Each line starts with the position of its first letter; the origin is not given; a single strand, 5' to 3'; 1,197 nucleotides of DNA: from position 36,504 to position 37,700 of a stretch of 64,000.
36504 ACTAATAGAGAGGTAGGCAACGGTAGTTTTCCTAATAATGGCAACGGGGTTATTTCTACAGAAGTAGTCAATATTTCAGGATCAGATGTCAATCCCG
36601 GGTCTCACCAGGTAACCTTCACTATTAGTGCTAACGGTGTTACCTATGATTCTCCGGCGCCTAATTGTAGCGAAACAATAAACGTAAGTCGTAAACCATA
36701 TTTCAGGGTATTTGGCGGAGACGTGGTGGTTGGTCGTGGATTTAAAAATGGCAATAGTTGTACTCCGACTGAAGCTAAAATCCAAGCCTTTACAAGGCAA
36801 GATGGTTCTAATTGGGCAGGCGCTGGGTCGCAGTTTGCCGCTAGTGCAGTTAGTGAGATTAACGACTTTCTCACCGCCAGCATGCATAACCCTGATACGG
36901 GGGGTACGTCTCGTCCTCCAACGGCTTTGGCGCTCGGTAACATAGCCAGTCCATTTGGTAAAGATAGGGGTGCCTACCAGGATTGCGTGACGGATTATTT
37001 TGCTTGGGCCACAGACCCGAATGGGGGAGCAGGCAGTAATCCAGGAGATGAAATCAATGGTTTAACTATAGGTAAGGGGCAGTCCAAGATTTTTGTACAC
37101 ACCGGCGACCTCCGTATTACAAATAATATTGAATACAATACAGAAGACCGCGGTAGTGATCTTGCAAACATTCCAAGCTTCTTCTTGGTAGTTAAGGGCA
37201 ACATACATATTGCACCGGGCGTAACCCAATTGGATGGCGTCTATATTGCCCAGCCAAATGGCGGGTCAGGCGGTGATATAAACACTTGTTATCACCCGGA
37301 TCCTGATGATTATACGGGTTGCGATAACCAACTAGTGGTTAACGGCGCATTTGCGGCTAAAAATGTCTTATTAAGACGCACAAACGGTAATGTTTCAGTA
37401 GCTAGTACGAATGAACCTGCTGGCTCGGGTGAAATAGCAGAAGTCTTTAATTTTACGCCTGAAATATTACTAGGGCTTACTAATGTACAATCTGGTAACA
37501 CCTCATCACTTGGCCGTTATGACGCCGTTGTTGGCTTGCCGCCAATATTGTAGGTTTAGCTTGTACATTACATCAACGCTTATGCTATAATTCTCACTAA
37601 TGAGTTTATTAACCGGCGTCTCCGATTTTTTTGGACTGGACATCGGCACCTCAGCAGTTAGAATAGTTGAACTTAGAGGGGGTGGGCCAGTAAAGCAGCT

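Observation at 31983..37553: Two paralogous giant exported proteins share an unrecognised ~290-aa C-terminal module directly upstream of pilM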

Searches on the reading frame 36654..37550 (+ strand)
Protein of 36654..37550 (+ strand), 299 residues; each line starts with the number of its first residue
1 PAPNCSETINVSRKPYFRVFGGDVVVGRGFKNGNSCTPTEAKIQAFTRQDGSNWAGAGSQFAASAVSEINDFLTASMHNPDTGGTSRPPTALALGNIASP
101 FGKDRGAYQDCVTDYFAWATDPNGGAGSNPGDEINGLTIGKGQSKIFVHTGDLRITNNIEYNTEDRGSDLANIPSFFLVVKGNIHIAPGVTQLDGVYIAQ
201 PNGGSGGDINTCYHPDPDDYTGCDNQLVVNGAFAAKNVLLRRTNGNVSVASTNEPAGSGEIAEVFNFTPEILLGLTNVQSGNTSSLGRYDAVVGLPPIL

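Call 7: find_homologous_proteins(query=window:36654-37550:+, max_evalue=0.001)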
Query window:36654-37550:+ (299 aa): 39 proteins with E <= 0.001 among 6013 candidates.
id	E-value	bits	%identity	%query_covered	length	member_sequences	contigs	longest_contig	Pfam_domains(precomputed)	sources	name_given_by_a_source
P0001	3.7e-41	160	38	97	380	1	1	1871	-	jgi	jgi:hypothetical protein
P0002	3.3e-40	157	41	95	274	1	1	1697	-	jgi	jgi:hypothetical protein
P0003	1.9e-32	131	38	92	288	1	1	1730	-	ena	-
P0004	3.4e-30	124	34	96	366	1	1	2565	-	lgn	-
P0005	2.5e-29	121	42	64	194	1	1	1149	-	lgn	-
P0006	1.7e-27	115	34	96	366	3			-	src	-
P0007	2.2e-27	115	34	96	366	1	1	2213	-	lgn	-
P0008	2.6e-27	114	34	96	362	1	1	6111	-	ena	-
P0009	1.2e-26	112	34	95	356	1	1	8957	-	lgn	-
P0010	4.1e-26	110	34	97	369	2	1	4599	-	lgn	-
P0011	1.8e-25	108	32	96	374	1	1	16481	-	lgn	-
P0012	4.2e-25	107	33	96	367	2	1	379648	-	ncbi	-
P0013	5.1e-25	107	32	100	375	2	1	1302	-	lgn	-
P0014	1.4e-24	105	32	96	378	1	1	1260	-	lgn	-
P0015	3.5e-23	101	33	96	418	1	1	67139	-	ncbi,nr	ncbi:hypothetical protein HYW35_03735 [Candidatus Saccharibacteria bacterium]|nr:hypothetical protei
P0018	1.8e-22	98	32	96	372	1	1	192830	-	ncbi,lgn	ncbi:MAG: hypothetical protein WD877_01025 [Candidatus Saccharimonadales bacterium]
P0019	3.4e-22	98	34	99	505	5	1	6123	-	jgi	jgi:hypothetical protein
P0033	3.6e-18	84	33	96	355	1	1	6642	-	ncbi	-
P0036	2.4e-17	82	30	95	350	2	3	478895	-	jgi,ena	-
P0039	7.1e-14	70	34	71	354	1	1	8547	-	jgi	jgi:hypothetical protein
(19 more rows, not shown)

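Call 12: find_encoding_contigs(protein=P0012, flank=10000, max_places=3)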
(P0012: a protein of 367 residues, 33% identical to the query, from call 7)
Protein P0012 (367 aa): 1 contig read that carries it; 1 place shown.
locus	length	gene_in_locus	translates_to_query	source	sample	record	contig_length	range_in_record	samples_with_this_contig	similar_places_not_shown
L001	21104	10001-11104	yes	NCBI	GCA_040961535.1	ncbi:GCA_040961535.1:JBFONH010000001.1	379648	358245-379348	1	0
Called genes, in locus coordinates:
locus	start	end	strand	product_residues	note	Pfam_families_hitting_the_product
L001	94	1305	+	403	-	PF00266:Aminotran_5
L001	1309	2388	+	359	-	-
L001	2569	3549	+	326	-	-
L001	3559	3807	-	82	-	PF02421:FeoB_N, PF01926:MMR_HSR1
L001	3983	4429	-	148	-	-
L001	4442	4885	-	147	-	-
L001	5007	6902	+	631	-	PF01039:Carboxyl_trans (faint), PF03255:ACCA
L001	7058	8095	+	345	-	PF14381:EDR1_CTR1_ARMC3_pept (weak), PF04473:DUF553 (weak), PF01841:Transglut_core (weak)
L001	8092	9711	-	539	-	PF02142:MGS, PF01808:AICARFT_IMPCHas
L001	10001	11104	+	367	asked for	-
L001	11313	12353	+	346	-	PF11104:PilM_2, PF14450:FtsA (weak)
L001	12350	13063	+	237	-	-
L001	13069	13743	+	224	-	-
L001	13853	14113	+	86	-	-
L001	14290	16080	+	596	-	PF05157:MshEN, PF00437:T2SSE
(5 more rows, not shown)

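Call 13: find_encoding_contigs(protein=P0018, flank=10000, max_places=3)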
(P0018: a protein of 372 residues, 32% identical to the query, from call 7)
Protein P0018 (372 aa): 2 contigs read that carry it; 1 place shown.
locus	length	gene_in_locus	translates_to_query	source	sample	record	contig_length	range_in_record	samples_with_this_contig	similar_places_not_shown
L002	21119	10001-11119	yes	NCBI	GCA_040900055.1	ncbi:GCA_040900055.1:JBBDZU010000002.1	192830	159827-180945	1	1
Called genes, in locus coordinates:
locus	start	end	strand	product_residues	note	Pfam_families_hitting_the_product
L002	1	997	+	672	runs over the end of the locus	PF00753:Lactamase_B, PF12706:Lactamase_B_2 (faint), PF07521:RMMBL (faint), PF22505:RNase_J_b_CASP, PF17770:RNase_J_C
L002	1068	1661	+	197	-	-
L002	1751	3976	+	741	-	PF13491:FtsK_4TM (weak), PF17854:FtsK_alpha, PF01580:FtsK_SpoIIIE, PF12846:AAA_10 (faint), PF09397:FtsK_gamma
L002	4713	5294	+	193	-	-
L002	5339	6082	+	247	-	-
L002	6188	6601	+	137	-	PF01250:Ribosomal_S6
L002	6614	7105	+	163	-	PF00436:SSB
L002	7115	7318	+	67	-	PF01084:Ribosomal_S18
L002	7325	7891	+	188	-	PF08207:EFP_N, PF01132:EFP, PF09285:Elong-fact-P_C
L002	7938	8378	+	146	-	PF13563:2_5_RNA_ligase2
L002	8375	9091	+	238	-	PF01479:S4, PF01728:FtsJ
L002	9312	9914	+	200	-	-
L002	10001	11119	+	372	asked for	-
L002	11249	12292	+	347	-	PF25216:Volactin (faint), PF11104:PilM_2, PF14450:FtsA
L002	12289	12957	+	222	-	PF05137:PilN (weak)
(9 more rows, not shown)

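Call 14: find_encoding_contigs(protein=P0036, flank=10000, max_places=3)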
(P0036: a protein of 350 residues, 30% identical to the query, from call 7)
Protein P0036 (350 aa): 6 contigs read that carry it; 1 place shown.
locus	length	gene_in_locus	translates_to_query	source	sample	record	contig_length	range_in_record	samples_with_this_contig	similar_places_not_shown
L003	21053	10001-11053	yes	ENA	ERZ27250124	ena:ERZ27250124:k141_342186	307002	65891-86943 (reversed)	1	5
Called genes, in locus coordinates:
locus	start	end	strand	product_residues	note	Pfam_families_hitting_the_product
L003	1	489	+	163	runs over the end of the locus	PF00436:SSB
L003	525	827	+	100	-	-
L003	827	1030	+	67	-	PF01084:Ribosomal_S18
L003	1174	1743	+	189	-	PF08207:EFP_N, PF01132:EFP, PF09285:Elong-fact-P_C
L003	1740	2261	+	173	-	PF01467:CTP_transf_like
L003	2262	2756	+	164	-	PF13563:2_5_RNA_ligase2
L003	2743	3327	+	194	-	PF01728:FtsJ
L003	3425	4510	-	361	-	PF01926:MMR_HSR1, PF02421:FeoB_N, PF06071:YchF-GTPase_C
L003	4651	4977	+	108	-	-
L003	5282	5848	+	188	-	-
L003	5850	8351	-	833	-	PF00657:Lipase_GDSL, PF13472:Lipase_GDSL_2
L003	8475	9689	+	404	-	-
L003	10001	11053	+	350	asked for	-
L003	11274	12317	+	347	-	PF25216:Volactin (faint), PF11104:PilM_2, PF14450:FtsA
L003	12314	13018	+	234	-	PF05137:PilN (weak)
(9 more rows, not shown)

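Call 16: search_solved_structures(query=A1, max_evalue=10)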
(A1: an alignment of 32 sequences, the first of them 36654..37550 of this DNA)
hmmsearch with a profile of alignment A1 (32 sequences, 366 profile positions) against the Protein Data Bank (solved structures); distinct sequences matched with E-value up to 10: 4.
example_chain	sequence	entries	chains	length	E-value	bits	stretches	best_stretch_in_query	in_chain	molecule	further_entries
6f93_A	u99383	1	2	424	0.74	12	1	4-71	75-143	Serine hydroxymethyltransferase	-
5vc2_A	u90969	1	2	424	0.75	12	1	4-71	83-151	Serine hydroxymethyltransferase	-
1v73_A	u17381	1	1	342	1.5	11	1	33-58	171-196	psychrophilic phosphatase I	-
2zbm_A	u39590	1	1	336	1.5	10.9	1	33-58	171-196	Protein-tyrosine-phosphatase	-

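Call 17: search_protein_families(library=ncbifam, proteins=[P0012], max_evalue=1)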
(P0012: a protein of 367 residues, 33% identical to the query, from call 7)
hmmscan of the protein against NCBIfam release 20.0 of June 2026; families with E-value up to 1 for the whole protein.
P0012 (367 aa): 0 families

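Call 22: predict_structure(alignment_id=A1)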
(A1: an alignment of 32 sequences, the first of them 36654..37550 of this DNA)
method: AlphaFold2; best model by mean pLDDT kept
length: 299 residues; sequences in the alignment: 32
mean_pLDDT: 67.0   pTM: 0.68
mean pLDDT of the five models: 67.0, 66.7, 63.0, 61.3, 61.2
residues with pLDDT >= 90: 59; 70-90: 91; 50-70: 38; < 50: 111
segments of 3 or more residues with pLDDT < 50: 1-11, 38-50, 53-99, 101-109, 272-299
pLDDT, mean of each block of 10 residues (from residue 1): 45 71 55 60 45 42 38 43 42 45 45 76 75 95 89 97 71 84 96 91 86 89 92 84 83 81 74 45 38 28
secondary structure, 60 per line:
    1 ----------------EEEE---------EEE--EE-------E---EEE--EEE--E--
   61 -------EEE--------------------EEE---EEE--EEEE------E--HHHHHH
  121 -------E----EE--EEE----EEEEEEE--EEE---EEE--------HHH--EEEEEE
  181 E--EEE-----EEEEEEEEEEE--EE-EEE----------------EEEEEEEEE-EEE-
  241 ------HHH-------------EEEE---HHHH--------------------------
elements in order: E17-20 E30-32 E48-50 E53-55 E68-70 E91-93 E97-99 E102-105 H115-120 E137-139 E144-150 E153-155 E159-161 E175-181 E184-186 E192-202 E208-210 E227-235 E237-239 E263-266 H270-273

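Call 24: search_protein_representatives(alignment_id=A1)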
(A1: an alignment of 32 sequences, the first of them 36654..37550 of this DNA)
Query: 32 sequences, 366 profile positions. Proteins with E-value up to 0.001 (for the whole library): 6034; up to 1e-10: 4496; up to 1e-30: 2538. The best 150 are listed.
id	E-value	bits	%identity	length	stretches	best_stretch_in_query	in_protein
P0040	1.2e-139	481.8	-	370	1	7-366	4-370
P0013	3.9e-133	460.4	-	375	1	3-366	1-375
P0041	1.4e-116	406.0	-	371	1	25-366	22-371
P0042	2.5e-116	405.1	-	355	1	5-366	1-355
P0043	4.3e-116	404.4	-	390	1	8-366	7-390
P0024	7.6e-116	403.5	-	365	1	9-366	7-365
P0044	1.0e-114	399.8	-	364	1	11-366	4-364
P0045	2.5e-110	385.3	-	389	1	11-366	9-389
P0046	8.5e-110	383.6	-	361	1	6-366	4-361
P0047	2.0e-108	379.1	-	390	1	16-366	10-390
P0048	4.5e-108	377.9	-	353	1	8-366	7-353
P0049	1.6e-107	376.1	-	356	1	5-366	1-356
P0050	3.4e-107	375.0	-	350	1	6-366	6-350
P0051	9.9e-107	373.5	-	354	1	10-366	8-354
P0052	9.0e-105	367.1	-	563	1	35-366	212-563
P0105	1.1e-85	304.3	-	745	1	26-366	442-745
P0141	1.6e-77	277.4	-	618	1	27-366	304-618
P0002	2.1e-77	277.1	-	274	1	40-366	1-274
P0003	4.0e-74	266.3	-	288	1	75-366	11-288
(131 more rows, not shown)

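Call 27: find_related_loci(query=A1, collection=genome_contigs, flank=7000)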
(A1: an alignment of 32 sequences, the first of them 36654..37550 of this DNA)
Query A1 (299 aa) in genome_contigs; peptide patterns used: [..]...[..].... (x = any residue, [..] = any of these).
57 stretches matched a pattern; 48 encode a relative of the query (tblastn E <= 1e-3); 46 distinct loci.
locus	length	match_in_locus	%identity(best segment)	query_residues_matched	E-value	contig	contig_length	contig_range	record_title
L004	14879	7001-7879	37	4-299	1e-43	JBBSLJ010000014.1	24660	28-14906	MAG: Candidatus Saccharimonadales bacterium isolate metawrap_LS4_6 metawrap_LS4_6_K_396006_L_24660_cov_12.7037, whole ge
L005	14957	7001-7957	37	9-299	4e-43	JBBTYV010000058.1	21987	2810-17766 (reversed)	MAG: Patescibacteria group bacterium isolate H52-bin149_1 H52_bin149_1_000000000058, whole genome shotgun sequence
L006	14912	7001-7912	36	9-299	3e-42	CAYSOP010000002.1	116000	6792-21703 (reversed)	MAG TPA_asm: uncultured Candidatus Saccharibacteria bacterium isolate SRP200132_co1_551 genome assembly, contig: NODE_15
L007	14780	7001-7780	41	4-259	6e-41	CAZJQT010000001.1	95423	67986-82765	MAG TPA_asm: uncultured Candidatus Saccharibacteria bacterium isolate SRP200132_co1_487 genome assembly, contig: NODE_25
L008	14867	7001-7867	36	2-299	4e-40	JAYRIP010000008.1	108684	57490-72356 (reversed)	MAG: Candidatus Saccharimonadales bacterium isolate SZ_szas25bin.56 k141_1530166, whole genome shotgun sequence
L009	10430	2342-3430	33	5-299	4e-40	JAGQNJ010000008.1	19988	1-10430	MAG: Candidatus Saccharibacteria bacterium isolate HKST-UBA65 NODE_8_length_19988_cov_3.371302, whole genome shotgun seq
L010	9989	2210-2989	40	4-259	9e-39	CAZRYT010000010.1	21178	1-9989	MAG TPA_asm: uncultured Candidatus Saccharibacteria bacterium isolate SRP200132_co1_329 genome assembly, contig: NODE_43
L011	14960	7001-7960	34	9-299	8e-39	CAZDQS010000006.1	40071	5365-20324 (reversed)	MAG TPA_asm: uncultured Candidatus Saccharibacteria bacterium isolate SRP144015_co1_47 genome assembly, contig: NODE_528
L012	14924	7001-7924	35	9-299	5e-38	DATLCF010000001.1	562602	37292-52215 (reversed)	MAG TPA_asm: Nevskiaceae bacterium isolate SMAG_U14317 k141_10451599, whole genome shotgun sequence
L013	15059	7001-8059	33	14-299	3e-37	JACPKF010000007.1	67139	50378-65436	MAG: Candidatus Saccharibacteria bacterium isolate NC_groundwater_487_Ag_S-0.1um_46_12 S35_SO-1_scaffold_495660, whole g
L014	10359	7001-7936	38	9-299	3e-46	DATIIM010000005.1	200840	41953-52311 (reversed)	MAG TPA_asm: Patescibacteria group bacterium isolate SMAG_U15665 k141_333279, whole genome shotgun sequence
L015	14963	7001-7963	33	2-299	3e-36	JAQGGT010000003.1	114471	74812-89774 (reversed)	MAG: Candidatus Saccharibacteria bacterium isolate RYN_414 scaffold_443600, whole genome shotgun sequence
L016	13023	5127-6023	37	1-299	3e-43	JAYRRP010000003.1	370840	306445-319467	MAG: Candidatus Saccharimonadales bacterium isolate XM1_ASGE3bin.32 k141_308254, whole genome shotgun sequence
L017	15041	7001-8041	33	14-299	1e-34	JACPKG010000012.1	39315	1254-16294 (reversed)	MAG: Candidatus Saccharibacteria bacterium isolate NC_groundwater_488_Ag_S-0.1um_47_11 S35_SO-1_scaffold_214569, whole g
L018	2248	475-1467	33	14-299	6e-35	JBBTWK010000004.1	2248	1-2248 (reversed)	MAG: Patescibacteria group bacterium isolate H41-bin145_1 H41_bin145_1_000000000004, whole genome shotgun sequence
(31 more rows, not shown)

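Call 34: find_homologous_proteins(query=A1, max_evalue=0.00001)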
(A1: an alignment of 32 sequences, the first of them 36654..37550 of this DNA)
Query A1 (32 sequences) (299 aa, profile of the alignment): 73 proteins with E <= 0.00001 among 8000 candidates.
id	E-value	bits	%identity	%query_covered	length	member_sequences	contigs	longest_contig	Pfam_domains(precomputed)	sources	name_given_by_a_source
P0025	3.0e-149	515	33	96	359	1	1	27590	-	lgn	-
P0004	1.1e-147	510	34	96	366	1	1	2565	-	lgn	-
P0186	2.4e-146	506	33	96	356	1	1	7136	-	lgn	-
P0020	9.7e-146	504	33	96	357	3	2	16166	-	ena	-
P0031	1.3e-145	503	33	96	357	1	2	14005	-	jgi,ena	jgi:hypothetical protein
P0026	2.2e-139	483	31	96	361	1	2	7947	-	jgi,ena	-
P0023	1.1e-135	470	33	96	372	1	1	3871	-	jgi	jgi:hypothetical protein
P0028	1.4e-135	470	33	96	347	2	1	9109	-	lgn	-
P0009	3.8e-134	465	34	95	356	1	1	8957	-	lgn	-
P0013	1.2e-132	460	32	100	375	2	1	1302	-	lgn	-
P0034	6.8e-131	455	31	96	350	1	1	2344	-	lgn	-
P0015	5.7e-125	435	33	96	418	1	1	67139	-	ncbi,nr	ncbi:hypothetical protein HYW35_03735 [Candidatus Saccharibacteria bacterium]|nr:hypothetical protei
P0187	5.5e-117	409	32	96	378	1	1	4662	-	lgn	-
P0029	1.1e-116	408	33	98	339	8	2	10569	-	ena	-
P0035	2.9e-116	407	32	98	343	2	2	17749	-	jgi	-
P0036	4.1e-113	396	30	95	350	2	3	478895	-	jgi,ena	-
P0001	4.6e-98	347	38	97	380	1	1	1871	-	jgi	jgi:hypothetical protein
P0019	1.1e-87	312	34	99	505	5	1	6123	-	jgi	jgi:hypothetical protein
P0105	3.5e-85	304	55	97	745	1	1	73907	-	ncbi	-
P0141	5.1e-77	277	36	97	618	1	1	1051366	-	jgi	jgi:hypothetical protein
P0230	1.7e-13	68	31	53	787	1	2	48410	PF18483.9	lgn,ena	-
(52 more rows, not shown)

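Call 40: find_encoding_contigs(protein=P0230, flank=8000, max_places=2)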
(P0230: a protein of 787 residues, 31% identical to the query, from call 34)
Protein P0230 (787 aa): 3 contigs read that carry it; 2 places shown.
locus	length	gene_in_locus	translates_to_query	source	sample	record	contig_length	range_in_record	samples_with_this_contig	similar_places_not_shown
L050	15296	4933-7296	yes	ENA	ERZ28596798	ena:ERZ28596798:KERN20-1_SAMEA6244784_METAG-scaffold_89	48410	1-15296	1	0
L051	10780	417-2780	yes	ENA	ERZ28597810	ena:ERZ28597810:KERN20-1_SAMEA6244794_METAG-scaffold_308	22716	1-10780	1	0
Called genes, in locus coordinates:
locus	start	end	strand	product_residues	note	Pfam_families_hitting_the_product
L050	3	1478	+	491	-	?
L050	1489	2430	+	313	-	PF04945:YHS (weak), PF00175:NAD_binding_1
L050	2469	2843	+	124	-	-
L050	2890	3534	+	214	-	PF13628:DUF4142, PF03713:DUF305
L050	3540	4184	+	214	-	PF03713:DUF305, PF13628:DUF4142 (weak), PF03713:DUF305, PF13628:DUF4142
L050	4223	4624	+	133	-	PF00173:Cyt-b5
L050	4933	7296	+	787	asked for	PF18483:Lectin_L-type_dom (weak)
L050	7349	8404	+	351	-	PF11104:PilM_2, PF14450:FtsA (weak)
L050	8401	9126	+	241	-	-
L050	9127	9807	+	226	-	-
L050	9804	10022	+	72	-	-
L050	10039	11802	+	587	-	PF05157:MshEN, PF00437:T2SSE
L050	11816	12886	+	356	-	PF00437:T2SSE, PF13191:AAA_16 (weak)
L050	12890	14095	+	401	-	PF28597:T2SSF_N, PF00482:T2SSF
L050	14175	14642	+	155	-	PF07963:N_methyl (weak)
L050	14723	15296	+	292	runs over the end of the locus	PF06750:A24_N_bact, PF01478:Peptidase_A24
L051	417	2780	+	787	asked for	PF18483:Lectin_L-type_dom (weak)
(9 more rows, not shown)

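Call 41: find_encoding_contigs(protein=P0141, flank=8000, max_places=2)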
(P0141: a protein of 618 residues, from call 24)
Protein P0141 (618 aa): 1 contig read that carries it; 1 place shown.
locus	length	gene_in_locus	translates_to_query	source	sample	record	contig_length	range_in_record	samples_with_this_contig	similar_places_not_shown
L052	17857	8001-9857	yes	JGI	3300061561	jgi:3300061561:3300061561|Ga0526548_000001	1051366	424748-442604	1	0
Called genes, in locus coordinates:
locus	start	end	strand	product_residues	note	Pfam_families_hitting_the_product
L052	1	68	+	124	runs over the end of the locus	PF01250:Ribosomal_S6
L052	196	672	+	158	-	PF00436:SSB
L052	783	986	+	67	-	PF01084:Ribosomal_S18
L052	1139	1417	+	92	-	-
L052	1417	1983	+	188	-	PF08207:EFP_N, PF01132:EFP, PF09285:Elong-fact-P_C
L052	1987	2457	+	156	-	PF13563:2_5_RNA_ligase2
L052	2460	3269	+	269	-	PF01479:S4, PF01728:FtsJ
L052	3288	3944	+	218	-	PF00156:Pribosyltran (faint)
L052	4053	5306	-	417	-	PF01926:MMR_HSR1, PF02421:FeoB_N, PF06071:YchF-GTPase_C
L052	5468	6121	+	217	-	-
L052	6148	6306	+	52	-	-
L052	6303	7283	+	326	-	PF04203:Sortase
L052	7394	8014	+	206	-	-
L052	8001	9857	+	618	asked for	-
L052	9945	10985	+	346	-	PF25216:Volactin (faint), PF11104:PilM_2, PF14450:FtsA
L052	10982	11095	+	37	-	-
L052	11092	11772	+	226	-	PF05137:PilN (weak)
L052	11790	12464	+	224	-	-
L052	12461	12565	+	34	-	-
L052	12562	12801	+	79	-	-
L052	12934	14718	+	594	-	PF05157:MshEN, PF00437:T2SSE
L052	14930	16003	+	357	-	PF00437:T2SSE, PF13191:AAA_16 (faint), PF25199:nSTAND_NTPase5 (faint)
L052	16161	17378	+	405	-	PF28597:T2SSF_N, PF00482:T2SSF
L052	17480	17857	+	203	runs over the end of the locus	PF07963:N_methyl (weak)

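Call 54: search_protein_families(library=pfam, alignment_id=A1, max_evalue=5)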
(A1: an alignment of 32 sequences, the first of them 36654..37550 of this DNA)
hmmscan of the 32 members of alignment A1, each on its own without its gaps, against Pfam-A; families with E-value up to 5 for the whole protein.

A. member 1, window:36654-37550:+ (299 aa): 0 families

B. families by the number of members that match (of 32 scanned): 9 families
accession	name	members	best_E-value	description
PF23981.1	DUF7305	8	0.0022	Domain of unknown function (DUF7305)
PF10564.14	MAR_sialic_bdg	2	0.14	Sialic-acid binding micronemal adhesive repeat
PF14258.12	DUF4350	1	0.11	Domain of unknown function (DUF4350)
PF05264.16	CfAFP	1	0.12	Choristoneura fumiferana antifreeze protein (CfAFP)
PF13617.11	Lipoprotein_19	1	0.16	YnbE-like lipoprotein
PF24790.1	SAC9_GBDL_1st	1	0.17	SAC9 first GBDL domain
PF20130.4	DUF6520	1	0.18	Family of unknown function (DUF6520)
PF05830.17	NodZ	1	0.28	Nodulation protein Z (NodZ)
PF20622.4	Big_15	1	0.3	Bacterial Ig domain (Big_16)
